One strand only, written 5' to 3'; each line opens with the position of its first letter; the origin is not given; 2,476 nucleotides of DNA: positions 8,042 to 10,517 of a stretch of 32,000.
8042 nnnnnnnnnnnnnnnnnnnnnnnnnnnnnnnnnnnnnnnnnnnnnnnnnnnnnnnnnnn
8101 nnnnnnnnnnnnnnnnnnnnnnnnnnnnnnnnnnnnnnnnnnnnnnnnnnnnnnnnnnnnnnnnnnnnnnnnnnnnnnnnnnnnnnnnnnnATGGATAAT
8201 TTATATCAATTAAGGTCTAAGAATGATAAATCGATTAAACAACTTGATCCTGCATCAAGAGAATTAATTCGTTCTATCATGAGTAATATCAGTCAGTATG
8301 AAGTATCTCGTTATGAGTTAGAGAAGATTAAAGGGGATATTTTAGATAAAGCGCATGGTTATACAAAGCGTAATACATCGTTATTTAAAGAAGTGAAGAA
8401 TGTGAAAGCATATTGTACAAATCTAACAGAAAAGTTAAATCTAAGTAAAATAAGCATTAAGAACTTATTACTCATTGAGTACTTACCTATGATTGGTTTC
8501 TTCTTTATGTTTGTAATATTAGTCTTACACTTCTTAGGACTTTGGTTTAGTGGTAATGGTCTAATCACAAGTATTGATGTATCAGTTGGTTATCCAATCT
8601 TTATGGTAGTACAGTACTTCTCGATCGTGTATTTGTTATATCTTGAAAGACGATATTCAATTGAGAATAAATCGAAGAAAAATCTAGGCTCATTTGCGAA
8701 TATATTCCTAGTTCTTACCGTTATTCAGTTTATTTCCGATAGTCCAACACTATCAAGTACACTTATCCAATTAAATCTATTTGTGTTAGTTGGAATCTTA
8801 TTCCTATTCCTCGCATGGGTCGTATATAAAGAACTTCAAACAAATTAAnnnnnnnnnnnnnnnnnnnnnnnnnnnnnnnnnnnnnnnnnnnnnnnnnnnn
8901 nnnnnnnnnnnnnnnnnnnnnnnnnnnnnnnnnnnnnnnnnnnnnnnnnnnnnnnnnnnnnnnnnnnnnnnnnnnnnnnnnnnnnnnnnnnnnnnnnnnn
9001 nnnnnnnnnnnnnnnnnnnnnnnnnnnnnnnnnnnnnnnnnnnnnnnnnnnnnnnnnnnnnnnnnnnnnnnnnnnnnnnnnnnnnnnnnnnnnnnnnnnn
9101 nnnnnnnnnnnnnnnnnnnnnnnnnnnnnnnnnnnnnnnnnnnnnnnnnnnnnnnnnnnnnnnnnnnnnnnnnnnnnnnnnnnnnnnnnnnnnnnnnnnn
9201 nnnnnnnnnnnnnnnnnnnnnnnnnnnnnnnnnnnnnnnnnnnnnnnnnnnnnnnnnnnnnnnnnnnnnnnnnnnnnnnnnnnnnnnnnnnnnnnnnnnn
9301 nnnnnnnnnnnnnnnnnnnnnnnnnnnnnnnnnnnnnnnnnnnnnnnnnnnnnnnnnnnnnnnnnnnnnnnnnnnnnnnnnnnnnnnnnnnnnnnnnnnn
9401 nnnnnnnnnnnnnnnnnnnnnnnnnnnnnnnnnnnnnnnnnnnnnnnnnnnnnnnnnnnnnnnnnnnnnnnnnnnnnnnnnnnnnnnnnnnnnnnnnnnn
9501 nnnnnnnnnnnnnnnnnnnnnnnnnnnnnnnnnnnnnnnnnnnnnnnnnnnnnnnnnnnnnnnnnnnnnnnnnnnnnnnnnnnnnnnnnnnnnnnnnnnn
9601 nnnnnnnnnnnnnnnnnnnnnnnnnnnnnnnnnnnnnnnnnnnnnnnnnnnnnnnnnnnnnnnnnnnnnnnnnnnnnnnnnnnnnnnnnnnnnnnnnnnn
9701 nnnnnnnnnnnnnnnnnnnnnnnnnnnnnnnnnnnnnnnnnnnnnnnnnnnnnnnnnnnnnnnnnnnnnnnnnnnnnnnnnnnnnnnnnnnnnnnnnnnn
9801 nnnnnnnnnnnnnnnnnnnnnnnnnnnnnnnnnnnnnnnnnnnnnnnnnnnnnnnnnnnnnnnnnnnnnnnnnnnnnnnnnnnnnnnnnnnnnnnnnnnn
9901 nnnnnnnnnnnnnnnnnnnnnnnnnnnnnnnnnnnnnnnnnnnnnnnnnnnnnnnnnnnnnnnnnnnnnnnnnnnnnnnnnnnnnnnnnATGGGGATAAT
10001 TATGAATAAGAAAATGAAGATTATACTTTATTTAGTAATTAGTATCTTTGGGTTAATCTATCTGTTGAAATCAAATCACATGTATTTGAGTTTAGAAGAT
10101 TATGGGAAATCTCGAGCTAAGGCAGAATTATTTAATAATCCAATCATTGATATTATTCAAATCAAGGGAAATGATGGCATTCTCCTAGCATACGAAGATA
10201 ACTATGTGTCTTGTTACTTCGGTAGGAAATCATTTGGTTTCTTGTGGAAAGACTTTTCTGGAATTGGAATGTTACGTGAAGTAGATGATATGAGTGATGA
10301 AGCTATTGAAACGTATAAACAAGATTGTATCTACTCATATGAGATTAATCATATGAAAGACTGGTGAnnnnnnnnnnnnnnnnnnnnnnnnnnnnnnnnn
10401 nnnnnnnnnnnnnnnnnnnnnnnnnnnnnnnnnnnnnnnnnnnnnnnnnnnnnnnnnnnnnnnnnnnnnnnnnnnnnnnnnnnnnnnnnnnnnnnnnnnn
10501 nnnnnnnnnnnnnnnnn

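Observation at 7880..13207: One PadR regulator surrounded by six membrane proteins carrying HAAS-like helical N-domains: a possible multi-sensor PadR signalling array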

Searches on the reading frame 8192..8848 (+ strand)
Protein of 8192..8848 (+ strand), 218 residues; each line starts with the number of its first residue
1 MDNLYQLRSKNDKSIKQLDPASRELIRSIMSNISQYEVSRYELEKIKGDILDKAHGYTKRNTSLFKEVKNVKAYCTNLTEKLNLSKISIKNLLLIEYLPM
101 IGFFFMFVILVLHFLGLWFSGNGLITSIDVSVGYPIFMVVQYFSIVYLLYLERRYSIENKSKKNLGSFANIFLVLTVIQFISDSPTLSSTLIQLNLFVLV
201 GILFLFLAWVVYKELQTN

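Call 3: search_protein_families(library=pfam, proteins=[window:8192-8848:+], max_evalue=1)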
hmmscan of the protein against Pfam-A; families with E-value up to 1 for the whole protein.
window:8192-8848:+ (218 aa): 0 families

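Call 4: search_protein_families(library=ncbifam, proteins=[window:8192-8848:+], max_evalue=1)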
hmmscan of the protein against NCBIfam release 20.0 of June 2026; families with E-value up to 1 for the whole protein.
window:8192-8848:+ (218 aa): 1 family
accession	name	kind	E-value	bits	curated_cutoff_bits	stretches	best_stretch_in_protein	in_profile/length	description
TIGR02167.2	Liste_lipo_26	repeat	0.048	13.4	30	0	118-131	1-14/26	PARCEL repeat-containing surface protein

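Call 11: find_homologous_proteins(query=A1, max_evalue=0.001)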
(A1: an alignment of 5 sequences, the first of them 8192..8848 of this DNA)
Query A1 (5 sequences) (218 aa, profile of the alignment): 117 proteins with E <= 0.001 among 6126 candidates.
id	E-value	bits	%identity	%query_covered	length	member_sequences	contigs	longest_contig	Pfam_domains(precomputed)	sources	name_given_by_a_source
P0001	3.8e-74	267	100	100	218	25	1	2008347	-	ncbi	-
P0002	1.1e-67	246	24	71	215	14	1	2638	-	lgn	-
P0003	1.2e-67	246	22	95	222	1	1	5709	-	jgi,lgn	-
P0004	1.5e-66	242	22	92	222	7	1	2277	-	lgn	-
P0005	5.7e-64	234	23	42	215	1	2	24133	-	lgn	-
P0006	8.2e-64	233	22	44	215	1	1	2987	-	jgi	-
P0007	1.0e-63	233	21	94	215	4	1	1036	-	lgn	-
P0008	1.1e-63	233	22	42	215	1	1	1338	-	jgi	-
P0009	1.1e-61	226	24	95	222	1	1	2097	-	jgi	-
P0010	4.9e-61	224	22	95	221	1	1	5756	-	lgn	-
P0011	1.9e-60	222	20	95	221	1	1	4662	-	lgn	-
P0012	1.2e-59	220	23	95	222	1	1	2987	-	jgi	-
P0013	5.4e-57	211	72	100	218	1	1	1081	-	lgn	-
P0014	9.9e-57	210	76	100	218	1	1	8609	-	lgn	-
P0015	2.8e-56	209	23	95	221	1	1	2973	-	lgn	-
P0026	3.7e-46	175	64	100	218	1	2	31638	-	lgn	-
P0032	7.3e-41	158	59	100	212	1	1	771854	-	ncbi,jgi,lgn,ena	-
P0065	3.3e-39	153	51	100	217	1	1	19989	-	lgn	-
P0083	1.2e-37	148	56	100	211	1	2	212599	-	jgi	-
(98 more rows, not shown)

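Call 12: find_encoding_contigs(protein=P0001, flank=10000, max_places=3)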
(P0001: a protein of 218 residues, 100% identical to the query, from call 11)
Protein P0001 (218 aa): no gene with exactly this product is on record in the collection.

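Call 13: find_encoding_contigs(protein=P0032, flank=10000, max_places=3)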
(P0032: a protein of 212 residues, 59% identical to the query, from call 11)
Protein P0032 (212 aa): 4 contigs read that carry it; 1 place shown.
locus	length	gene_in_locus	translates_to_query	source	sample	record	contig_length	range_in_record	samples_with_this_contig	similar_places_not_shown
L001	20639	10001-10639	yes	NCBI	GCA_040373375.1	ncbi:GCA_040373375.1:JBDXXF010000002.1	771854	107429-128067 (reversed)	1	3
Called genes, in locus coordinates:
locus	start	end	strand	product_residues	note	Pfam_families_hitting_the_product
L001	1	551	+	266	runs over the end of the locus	PF12679:ABC2_membrane_2, PF12730:ABC2_membrane_4 (weak), PF10920:DUF2705, PF13346:ABC2_membrane_5 (weak)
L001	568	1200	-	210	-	PF13175:AAA_15 (weak), PF00005:ABC_tran, PF13401:AAA_22 (faint), PF13304:AAA_21 (faint)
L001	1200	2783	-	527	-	PF00528:BPD_transp_1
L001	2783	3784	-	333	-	PF01547:SBP_bac_1, PF13531:SBP_bac_11, PF13416:SBP_bac_8, PF13343:SBP_bac_6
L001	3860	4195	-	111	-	PF00583:Acetyltransf_1, PF13508:Acetyltransf_7, PF13673:Acetyltransf_10 (weak), PF08445:FR47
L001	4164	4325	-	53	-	-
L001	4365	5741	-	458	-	PF00232:Glyco_hydro_1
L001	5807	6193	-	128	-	PF13380:CoA_binding_2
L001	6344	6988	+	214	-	-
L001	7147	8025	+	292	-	PF02645:DegV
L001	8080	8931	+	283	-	PF02645:DegV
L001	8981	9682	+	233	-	PF13350:Y_phosphatase3, PF03162:Y_phosphatase2 (weak)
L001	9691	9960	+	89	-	-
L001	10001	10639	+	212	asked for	-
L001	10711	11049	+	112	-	PF03551:PadR, PF13601:HTH_34 (weak)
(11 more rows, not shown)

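Call 42: find_related_loci(query=A4, collection=genome_contigs, flank=10000)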
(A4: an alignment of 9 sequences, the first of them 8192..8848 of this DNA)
Query A4 (218 aa) in genome_contigs; peptide patterns used: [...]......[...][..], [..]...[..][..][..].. (x = any residue, [..] = any of these).
60 stretches matched a pattern; 2 encode a relative of the query (tblastn E <= 1e-3); 2 distinct loci.
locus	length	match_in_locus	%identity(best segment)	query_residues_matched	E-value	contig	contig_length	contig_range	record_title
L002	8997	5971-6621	94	1-217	2e-136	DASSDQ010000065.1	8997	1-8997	MAG TPA_asm: Erysipelotrichaceae bacterium isolate SMAG_U955 k141_1062948, whole genome shotgun sequence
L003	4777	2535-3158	57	1-214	3e-81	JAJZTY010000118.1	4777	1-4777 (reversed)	MAG: Bacillota bacterium isolate SKS3.bin96 NODE_30526_length_4777_cov_4.134624, whole genome shotgun sequence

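Call 43: find_encoding_contigs(protein=P0005, flank=10000, max_places=2)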
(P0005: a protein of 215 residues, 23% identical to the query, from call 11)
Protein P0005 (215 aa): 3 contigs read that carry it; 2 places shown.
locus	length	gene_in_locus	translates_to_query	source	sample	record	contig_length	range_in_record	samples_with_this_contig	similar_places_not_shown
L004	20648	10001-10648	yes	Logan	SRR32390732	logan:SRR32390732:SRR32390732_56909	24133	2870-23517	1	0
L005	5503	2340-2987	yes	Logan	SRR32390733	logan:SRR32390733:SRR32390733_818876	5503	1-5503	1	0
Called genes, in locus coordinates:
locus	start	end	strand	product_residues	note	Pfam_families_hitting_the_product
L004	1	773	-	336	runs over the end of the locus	PF01547:SBP_bac_1 (faint), PF13531:SBP_bac_11, PF13416:SBP_bac_8, PF13343:SBP_bac_6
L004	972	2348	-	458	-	PF00232:Glyco_hydro_1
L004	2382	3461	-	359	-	PF02417:Chromate_transp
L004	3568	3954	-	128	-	PF13380:CoA_binding_2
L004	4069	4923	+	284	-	PF02645:DegV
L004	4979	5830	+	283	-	PF02645:DegV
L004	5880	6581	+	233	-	PF13350:Y_phosphatase3, PF03162:Y_phosphatase2 (weak)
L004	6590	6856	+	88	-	-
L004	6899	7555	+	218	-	-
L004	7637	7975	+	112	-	PF03551:PadR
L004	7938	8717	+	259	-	-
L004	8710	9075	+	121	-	-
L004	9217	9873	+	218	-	-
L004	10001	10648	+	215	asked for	-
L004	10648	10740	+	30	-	-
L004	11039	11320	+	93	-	-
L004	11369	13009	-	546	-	PF00270:DEAD, PF04851:ResIII (weak), PF00271:Helicase_C, PF03880:DbpA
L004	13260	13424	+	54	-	-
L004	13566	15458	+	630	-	PF02518:HATPase_c (faint), PF13589:HATPase_c_3, PF00183:HSP90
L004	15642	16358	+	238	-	PF13350:Y_phosphatase3, PF03162:Y_phosphatase2, PF22741:PTP-NADK (weak), PF22784:PTP-SAK (faint)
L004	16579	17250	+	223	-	PF00072:Response_reg, PF00486:Trans_reg_C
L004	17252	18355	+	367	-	PF00512:HisKA, PF14501:HATPase_c_5 (faint), PF02518:HATPase_c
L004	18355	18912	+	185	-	PF12710:HAD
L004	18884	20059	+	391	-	PF04851:ResIII, PF00270:DEAD, PF00271:Helicase_C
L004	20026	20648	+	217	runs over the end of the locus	PF00156:Pribosyltran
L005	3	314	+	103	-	?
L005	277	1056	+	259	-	-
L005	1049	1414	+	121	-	-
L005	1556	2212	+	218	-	-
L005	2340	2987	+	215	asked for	-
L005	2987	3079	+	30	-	-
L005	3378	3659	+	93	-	-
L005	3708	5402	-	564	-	PF00270:DEAD, PF04851:ResIII (weak), PF00271:Helicase_C, PF03880:DbpA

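Call 44: find_encoding_contigs(protein=P0026, flank=10000, max_places=2)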
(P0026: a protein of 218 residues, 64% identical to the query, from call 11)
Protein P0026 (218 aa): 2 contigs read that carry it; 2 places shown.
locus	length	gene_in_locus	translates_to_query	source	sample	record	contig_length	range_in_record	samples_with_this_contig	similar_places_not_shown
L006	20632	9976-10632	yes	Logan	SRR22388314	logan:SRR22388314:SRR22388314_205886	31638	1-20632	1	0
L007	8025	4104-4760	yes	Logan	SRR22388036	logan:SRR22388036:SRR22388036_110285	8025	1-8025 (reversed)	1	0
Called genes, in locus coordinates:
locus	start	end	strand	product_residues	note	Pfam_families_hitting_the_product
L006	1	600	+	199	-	?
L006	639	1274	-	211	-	PF00005:ABC_tran, PF13175:AAA_15 (weak), PF13401:AAA_22 (weak), PF13304:AAA_21 (faint)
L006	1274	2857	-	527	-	PF00528:BPD_transp_1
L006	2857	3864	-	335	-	PF01547:SBP_bac_1, PF13531:SBP_bac_11 (weak), PF13416:SBP_bac_8, PF13343:SBP_bac_6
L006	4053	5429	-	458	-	PF00232:Glyco_hydro_1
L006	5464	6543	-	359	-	PF02417:Chromate_transp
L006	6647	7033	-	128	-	PF13380:CoA_binding_2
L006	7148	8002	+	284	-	PF02645:DegV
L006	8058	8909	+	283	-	PF02645:DegV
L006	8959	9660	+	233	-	PF13350:Y_phosphatase3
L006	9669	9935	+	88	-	-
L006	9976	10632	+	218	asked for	-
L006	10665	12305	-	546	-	PF00270:DEAD, PF04851:ResIII (weak), PF00271:Helicase_C, PF03880:DbpA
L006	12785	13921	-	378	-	PF01590:GAF, PF13185:GAF_2, PF13487:HD_5, PF01966:HD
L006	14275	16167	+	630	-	PF02518:HATPase_c (weak), PF13589:HATPase_c_3, PF00183:HSP90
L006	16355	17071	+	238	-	PF13350:Y_phosphatase3, PF03162:Y_phosphatase2, PF22741:PTP-NADK, PF22784:PTP-SAK (faint)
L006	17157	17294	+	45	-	-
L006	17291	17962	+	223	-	PF00072:Response_reg, PF00486:Trans_reg_C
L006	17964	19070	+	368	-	PF00512:HisKA, PF14501:HATPase_c_5 (faint), PF02518:HATPase_c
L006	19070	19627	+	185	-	PF12710:HAD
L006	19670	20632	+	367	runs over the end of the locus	PF00270:DEAD, PF04851:ResIII, PF00271:Helicase_C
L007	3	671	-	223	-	?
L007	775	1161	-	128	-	PF13380:CoA_binding_2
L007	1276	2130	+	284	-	PF02645:DegV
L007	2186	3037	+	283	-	PF02645:DegV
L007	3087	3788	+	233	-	PF13350:Y_phosphatase3, PF03162:Y_phosphatase2 (weak), PF00782:DSPc (faint)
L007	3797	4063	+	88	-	-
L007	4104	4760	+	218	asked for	-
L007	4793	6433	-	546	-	PF00270:DEAD, PF04851:ResIII (weak), PF00271:Helicase_C, PF03880:DbpA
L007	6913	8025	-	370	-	?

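Call 45: find_encoding_contigs(protein=P0065, flank=10000, max_places=2)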
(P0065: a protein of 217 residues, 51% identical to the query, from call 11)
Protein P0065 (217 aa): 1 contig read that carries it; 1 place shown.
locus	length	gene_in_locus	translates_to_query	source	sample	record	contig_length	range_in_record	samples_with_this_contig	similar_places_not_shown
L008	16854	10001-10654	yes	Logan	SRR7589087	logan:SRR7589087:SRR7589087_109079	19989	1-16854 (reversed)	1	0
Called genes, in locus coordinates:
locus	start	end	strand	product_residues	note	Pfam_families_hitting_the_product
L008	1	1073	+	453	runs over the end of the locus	PF03448:MgtE_N, PF00571:CBS, PF01769:MgtE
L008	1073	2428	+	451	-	PF03448:MgtE_N, PF00571:CBS, PF01769:MgtE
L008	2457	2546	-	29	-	-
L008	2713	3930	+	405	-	PF01476:LysM, PF07501:G5, PF01551:Peptidase_M23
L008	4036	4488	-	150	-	PF12724:Flavodoxin_5 (faint)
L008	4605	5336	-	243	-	PF02463:SMC_N (faint), PF13166:AAA_13 (faint), PF00005:ABC_tran, PF13175:AAA_15 (faint), PF13401:AAA_22 (weak), PF13304:AAA_21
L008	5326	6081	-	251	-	PF00528:BPD_transp_1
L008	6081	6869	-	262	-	PF00497:SBP_bac_3, PF10613:Lig_chan-Glu_bd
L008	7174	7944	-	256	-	-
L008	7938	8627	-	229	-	PF02463:SMC_N (faint), PF13175:AAA_15 (weak), PF13476:AAA_23 (faint), PF00005:ABC_tran, PF13304:AAA_21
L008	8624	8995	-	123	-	PF00392:GntR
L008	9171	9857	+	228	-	PF09968:DUF2202 (weak)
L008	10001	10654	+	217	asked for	-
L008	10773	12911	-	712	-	PF09371:Tex_N, PF22706:Tex_central_region, PF16921:Tex_YqgF, PF14635:HHH_7, PF12836:HHH_3, PF17674:HHH_9, PF00575:S1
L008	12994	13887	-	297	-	PF13426:PAS_9 (weak), PF00990:GGDEF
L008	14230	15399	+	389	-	PF00465:Fe-ADH, PF13685:Fe-ADH_2 (weak), PF25137:ADH_Fe_C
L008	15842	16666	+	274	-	PF02675:AdoMet_dc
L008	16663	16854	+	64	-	?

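Call 46: find_encoding_contigs(protein=P0083, flank=10000, max_places=2)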
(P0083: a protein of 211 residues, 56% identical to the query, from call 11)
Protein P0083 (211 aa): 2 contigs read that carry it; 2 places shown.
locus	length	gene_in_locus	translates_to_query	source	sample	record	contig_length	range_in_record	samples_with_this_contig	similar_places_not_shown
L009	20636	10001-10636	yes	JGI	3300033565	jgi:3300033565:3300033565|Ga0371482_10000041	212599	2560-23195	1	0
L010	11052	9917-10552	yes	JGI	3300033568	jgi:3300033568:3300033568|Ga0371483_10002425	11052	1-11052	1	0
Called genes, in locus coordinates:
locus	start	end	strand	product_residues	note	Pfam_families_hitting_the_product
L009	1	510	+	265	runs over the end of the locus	PF12679:ABC2_membrane_2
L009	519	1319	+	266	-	PF12679:ABC2_membrane_2, PF10920:DUF2705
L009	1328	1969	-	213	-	PF13175:AAA_15 (weak), PF00005:ABC_tran, PF13401:AAA_22 (faint), PF13304:AAA_21 (faint)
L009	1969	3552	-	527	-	PF00528:BPD_transp_1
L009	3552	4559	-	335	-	PF01547:SBP_bac_1, PF13531:SBP_bac_11, PF13416:SBP_bac_8, PF13343:SBP_bac_6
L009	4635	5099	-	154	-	PF00583:Acetyltransf_1, PF13673:Acetyltransf_10, PF13508:Acetyltransf_7, PF08445:FR47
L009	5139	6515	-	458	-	PF00232:Glyco_hydro_1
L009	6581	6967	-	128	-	PF13380:CoA_binding_2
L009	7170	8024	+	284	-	PF02645:DegV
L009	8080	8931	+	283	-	PF02645:DegV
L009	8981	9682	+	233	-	PF13350:Y_phosphatase3, PF03162:Y_phosphatase2 (weak)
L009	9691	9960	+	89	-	-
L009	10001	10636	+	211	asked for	-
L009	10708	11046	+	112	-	PF03551:PadR, PF13601:HTH_34 (weak)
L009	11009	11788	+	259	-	-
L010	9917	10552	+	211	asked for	-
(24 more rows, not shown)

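Call 85: search_protein_families(library=padloc, proteins=[window:8192-8848:+], max_evalue=0.1)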
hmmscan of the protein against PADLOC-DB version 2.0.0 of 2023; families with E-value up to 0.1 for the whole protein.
window:8192-8848:+ (218 aa): 2 families
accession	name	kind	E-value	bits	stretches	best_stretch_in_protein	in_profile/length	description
PDLC00257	LmuB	-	0.019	11.8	1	10-92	197-277/571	AAA ATPase domain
PDLC01679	Cas13-ApeA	-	0.026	12.4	1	43-114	115-177/187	Cas13-ApeA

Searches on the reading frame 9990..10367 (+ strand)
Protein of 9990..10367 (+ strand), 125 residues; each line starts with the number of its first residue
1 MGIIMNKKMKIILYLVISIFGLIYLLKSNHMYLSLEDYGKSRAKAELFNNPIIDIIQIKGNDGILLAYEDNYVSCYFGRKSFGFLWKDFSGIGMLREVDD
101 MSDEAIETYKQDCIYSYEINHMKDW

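Call 3: search_protein_families(library=pfam, proteins=[window:9990-10367:+], max_evalue=1)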
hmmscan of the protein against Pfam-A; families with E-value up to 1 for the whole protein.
window:9990-10367:+ (125 aa): 0 families

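Call 4: search_protein_families(library=ncbifam, proteins=[window:9990-10367:+], max_evalue=1)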
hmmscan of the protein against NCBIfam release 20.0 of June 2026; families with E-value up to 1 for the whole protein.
window:9990-10367:+ (125 aa): 0 families

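Call 85: search_protein_families(library=padloc, proteins=[window:9990-10367:+], max_evalue=0.1)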
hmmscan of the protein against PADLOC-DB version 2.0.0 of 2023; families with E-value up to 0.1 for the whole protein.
window:9990-10367:+ (125 aa): 1 family
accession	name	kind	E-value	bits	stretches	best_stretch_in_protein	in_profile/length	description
PDLC03373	MTase_II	-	0.0051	14.3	1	65-114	96-143/339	Type II methyltransferase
